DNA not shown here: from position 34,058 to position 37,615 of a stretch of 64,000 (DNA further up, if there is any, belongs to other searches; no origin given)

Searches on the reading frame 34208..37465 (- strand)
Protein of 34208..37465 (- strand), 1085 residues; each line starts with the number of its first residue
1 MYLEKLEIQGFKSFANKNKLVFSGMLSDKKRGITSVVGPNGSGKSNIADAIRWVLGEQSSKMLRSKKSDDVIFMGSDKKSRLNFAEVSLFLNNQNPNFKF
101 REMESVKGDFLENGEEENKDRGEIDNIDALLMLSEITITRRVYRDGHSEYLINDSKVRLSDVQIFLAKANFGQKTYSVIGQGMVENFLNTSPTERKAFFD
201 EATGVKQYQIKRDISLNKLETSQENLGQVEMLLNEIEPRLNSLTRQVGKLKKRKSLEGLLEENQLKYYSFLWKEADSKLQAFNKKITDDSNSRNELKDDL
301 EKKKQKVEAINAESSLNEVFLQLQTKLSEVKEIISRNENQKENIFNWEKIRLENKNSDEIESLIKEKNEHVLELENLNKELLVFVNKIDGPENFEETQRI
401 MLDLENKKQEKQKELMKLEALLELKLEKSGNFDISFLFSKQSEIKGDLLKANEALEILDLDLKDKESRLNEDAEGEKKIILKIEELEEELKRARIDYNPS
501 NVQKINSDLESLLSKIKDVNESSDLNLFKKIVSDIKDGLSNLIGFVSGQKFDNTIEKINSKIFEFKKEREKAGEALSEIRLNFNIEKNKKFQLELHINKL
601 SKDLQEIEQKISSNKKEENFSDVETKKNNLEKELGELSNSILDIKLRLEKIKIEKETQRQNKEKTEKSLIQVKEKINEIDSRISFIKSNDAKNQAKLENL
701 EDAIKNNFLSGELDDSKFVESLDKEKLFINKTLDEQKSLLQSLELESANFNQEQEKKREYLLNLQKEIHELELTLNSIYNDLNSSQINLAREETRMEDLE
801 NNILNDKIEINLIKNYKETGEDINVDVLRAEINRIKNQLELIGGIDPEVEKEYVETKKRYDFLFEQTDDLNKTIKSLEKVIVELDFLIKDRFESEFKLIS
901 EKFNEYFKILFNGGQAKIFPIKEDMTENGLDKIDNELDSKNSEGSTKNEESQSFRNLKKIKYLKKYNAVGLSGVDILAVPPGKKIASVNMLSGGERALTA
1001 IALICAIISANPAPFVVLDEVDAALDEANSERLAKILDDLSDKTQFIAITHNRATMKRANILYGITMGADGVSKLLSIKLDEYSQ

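Call 50: search_protein_families(library=pfam, proteins=[window:34208-37465:-], max_evalue=0.001)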
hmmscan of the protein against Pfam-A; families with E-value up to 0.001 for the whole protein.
window:34208-37465:- (1085 aa): 5 families
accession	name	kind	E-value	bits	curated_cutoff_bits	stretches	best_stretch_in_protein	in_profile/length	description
PF02463.25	SMC_N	-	1.5e-45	155.8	40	1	2-1073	1-219/220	RecF/RecN/SMC N terminal domain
PF13476.12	AAA_23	-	1.8e-11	45.5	27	1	5-324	1-194/201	AAA domain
PF13304.12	AAA_21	-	2.6e-08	34.7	27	1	33-68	1-26/304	AAA domain, putative AbiEii toxin, Type IV TA system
PF13555.12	AAA_29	-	9.3e-05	22.5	27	1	30-56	21-47/61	P-loop containing region of AAA domain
PF13175.12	AAA_15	-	0.0001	22.5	32.1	1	1-429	1-275/374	AAA ATPase domain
